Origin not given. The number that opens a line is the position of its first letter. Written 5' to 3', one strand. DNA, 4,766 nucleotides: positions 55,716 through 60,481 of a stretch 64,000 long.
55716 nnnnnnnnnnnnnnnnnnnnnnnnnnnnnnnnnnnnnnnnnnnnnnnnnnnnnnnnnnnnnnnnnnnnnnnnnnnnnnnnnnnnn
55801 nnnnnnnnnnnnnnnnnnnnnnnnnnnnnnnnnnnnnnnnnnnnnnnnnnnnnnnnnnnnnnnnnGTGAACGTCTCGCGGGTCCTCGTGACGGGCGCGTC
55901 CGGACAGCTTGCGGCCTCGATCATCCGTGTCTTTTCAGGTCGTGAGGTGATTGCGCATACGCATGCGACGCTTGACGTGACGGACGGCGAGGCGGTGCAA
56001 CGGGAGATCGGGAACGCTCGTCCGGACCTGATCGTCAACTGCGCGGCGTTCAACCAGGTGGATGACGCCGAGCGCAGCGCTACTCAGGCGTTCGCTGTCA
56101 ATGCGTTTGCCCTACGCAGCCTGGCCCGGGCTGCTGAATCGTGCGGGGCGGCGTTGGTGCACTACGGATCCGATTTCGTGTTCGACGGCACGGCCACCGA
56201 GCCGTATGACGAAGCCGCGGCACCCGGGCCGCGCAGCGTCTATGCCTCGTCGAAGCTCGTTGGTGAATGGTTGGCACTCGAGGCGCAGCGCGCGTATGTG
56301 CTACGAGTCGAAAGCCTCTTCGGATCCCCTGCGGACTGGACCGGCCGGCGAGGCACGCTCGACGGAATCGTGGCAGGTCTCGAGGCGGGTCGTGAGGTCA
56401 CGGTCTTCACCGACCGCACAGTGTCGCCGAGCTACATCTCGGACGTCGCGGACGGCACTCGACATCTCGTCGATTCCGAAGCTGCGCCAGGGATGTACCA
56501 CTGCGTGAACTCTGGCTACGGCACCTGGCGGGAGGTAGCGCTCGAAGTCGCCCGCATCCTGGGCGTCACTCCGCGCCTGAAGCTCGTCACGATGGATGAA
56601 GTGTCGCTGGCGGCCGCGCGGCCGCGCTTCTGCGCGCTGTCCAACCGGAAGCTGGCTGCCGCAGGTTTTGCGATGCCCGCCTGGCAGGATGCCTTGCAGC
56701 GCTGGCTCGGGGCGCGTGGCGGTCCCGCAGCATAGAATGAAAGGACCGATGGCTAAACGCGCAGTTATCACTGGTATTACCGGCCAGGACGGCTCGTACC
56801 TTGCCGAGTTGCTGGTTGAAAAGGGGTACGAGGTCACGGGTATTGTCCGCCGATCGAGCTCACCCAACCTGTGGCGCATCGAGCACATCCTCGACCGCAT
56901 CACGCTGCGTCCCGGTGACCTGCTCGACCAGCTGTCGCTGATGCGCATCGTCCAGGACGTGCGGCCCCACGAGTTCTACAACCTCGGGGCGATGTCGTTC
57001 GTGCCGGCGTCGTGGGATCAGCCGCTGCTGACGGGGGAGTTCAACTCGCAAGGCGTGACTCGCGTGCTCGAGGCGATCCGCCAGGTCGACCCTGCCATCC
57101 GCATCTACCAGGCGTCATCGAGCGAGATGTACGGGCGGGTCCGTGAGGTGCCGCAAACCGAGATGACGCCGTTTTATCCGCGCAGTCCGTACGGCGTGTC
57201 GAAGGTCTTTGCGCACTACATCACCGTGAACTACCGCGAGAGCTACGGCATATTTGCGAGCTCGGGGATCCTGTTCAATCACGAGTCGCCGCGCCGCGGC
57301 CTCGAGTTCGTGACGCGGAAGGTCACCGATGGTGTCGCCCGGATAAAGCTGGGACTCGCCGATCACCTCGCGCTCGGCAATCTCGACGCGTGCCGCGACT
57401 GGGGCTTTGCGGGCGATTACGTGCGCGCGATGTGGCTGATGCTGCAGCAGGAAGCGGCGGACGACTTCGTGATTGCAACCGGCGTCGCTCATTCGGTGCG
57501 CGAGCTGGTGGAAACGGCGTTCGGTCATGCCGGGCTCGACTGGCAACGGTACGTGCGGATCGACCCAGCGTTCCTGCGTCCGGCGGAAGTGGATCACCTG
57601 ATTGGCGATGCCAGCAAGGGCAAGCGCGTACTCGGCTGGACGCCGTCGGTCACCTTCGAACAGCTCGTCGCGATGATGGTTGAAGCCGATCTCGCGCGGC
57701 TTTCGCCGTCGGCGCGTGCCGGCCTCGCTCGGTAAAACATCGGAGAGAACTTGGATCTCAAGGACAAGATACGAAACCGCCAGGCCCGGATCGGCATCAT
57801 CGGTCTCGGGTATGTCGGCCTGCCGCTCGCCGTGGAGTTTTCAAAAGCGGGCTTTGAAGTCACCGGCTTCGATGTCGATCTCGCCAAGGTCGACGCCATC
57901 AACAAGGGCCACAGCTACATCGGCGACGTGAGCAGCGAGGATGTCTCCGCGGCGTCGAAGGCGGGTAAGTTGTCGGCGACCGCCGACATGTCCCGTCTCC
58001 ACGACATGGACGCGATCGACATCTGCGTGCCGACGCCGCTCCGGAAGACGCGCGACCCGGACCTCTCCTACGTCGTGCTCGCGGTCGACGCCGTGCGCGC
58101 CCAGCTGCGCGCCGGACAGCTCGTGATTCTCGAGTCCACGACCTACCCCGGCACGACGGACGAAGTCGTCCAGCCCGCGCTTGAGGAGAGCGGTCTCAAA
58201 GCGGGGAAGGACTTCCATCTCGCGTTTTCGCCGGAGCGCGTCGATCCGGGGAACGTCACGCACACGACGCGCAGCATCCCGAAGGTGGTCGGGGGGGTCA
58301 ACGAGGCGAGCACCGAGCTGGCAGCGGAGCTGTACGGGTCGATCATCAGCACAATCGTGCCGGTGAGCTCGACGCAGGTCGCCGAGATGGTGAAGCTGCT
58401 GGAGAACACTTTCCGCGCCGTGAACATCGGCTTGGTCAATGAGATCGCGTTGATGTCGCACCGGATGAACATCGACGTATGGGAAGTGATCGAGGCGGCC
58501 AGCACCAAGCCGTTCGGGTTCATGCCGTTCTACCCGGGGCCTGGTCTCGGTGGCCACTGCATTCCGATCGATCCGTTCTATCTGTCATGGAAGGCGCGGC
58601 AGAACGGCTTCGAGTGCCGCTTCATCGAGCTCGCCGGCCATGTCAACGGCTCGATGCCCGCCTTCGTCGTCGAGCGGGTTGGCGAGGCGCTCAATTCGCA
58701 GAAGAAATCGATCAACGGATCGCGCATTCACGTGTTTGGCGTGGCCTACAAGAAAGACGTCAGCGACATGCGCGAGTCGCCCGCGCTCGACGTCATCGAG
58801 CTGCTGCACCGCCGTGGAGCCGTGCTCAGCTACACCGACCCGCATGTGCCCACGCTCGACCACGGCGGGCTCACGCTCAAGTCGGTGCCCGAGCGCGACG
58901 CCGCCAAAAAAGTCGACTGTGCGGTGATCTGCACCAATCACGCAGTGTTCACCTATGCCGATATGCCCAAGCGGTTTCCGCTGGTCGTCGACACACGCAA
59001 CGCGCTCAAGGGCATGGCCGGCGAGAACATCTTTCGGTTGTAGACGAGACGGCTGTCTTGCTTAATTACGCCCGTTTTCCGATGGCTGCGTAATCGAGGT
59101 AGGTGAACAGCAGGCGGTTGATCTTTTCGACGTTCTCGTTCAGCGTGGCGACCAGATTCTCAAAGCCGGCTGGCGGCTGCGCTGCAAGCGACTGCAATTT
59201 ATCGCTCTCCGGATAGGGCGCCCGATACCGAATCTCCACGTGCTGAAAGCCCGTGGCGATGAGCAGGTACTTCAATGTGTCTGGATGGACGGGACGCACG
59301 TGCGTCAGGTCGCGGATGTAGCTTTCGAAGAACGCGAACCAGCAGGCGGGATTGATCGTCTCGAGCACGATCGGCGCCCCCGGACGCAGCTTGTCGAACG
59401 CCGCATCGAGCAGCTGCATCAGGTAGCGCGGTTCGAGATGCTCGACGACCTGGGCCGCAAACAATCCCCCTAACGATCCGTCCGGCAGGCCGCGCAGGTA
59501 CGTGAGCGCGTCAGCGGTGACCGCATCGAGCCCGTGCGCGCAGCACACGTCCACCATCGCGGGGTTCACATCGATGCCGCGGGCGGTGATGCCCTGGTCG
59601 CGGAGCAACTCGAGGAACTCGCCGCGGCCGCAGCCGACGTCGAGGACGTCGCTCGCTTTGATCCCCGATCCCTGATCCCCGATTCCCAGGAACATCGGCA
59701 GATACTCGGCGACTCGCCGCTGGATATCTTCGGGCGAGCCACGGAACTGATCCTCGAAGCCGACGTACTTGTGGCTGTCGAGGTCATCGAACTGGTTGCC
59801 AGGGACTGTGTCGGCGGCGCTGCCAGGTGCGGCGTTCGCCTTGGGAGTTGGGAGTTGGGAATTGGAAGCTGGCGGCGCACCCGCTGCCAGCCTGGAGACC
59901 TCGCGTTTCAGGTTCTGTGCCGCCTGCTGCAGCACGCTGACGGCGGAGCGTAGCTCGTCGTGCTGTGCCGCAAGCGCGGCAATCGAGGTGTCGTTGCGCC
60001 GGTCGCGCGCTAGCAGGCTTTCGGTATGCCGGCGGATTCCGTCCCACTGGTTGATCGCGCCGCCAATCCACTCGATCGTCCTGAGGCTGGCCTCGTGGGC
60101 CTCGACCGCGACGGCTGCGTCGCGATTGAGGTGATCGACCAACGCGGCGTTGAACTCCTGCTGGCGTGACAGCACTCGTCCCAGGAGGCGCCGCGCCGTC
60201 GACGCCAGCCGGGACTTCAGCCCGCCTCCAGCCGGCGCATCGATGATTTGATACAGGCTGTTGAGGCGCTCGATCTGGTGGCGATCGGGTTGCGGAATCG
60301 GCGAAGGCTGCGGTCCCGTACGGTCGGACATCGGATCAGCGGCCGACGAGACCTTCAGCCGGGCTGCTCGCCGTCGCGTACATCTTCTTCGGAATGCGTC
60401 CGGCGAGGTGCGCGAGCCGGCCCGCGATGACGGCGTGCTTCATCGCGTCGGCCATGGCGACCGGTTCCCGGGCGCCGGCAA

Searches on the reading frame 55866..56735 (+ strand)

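Call 25: search_protein_families(library=pfam, proteins=[window:55866-56735:+], max_evalue=0.001)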
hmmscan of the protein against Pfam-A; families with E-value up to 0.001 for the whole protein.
window:55866-56735:+ (289 aa): 5 families
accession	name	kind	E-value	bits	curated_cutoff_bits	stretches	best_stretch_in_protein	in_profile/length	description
PF04321.23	RmlD_sub_bind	-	8.8e-65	219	27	1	5-281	2-282/287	RmlD substrate binding domain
PF01370.27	Epimerase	-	4.4e-23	82.4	20.9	1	6-204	1-227/240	NAD dependent epimerase/dehydratase family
PF16363.11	GDP_Man_Dehyd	-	4.8e-13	49.7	27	1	34-148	57-175/332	GDP-mannose 4,6 dehydratase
PF02719.21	Polysacc_synt_2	-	1.7e-05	24.6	20.2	1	33-96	58-121/293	Polysaccharide biosynthesis protein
PF07993.18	NAD_binding_4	-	0.00023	20.9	20.1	0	53-183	89-241/258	Male sterility protein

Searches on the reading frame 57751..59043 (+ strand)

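Call 25: search_protein_families(library=pfam, proteins=[window:57751-59043:+], max_evalue=0.001)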
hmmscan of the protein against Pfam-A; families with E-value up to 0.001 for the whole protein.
window:57751-59043:+ (430 aa): 4 families
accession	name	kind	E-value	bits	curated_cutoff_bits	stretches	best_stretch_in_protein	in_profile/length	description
PF03721.20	UDPG_MGDP_dh_N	-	5.9e-47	160.1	27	1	13-191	2-184/187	UDP-glucose/GDP-mannose dehydrogenase family, NAD binding domain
PF00984.24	UDPG_MGDP_dh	-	5.5e-32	110.2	25.4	1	210-299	2-92/94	UDP-glucose/GDP-mannose dehydrogenase family, central domain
PF03720.21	UDPG_MGDP_dh_C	-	5e-22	78.7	30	1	328-420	2-102/103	UDP-glucose/GDP-mannose dehydrogenase family, UDP binding domain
PF03446.21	NAD_binding_2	-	4.1e-09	37.1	21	1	13-148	1-111/161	NAD binding domain of 6-phosphogluconate dehydrogenase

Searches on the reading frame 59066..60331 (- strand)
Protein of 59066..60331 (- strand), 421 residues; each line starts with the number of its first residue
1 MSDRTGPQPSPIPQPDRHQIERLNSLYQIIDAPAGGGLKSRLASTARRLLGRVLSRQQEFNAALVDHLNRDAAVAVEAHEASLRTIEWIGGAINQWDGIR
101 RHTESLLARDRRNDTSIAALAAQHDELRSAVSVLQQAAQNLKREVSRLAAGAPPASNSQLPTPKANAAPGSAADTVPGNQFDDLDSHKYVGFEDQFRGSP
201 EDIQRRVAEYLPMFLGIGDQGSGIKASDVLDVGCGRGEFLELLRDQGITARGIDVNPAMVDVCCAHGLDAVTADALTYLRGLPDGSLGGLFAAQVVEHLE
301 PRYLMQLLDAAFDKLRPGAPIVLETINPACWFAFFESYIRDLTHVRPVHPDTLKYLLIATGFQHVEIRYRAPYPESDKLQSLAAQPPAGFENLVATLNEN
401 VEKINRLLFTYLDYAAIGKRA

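Call 59: search_protein_families(library=pfam, proteins=[window:59066-60331:-], max_evalue=0.001)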
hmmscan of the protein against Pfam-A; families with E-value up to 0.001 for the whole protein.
window:59066-60331:- (421 aa): 6 families
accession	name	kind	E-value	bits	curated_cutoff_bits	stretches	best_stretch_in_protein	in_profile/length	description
PF13489.12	Methyltransf_23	-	3.9e-12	46.7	27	1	204-366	6-163/164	Methyltransferase domain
PF07021.18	MetW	-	7.1e-11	42.5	21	1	226-296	14-85/193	Methionine biosynthesis protein MetW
PF08241.18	Methyltransf_11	-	4.9e-10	40.4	21.2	1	230-321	1-93/95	Methyltransferase domain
PF13649.12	Methyltransf_25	-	1.4e-09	39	27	1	229-318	1-96/97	Methyltransferase domain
PF08242.18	Methyltransf_12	-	1.4e-05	26.2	30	1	230-319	1-96/98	Methyltransferase domain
PF13847.12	Methyltransf_31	-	0.00073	19.7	27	0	226-263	4-44/145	Methyltransferase domain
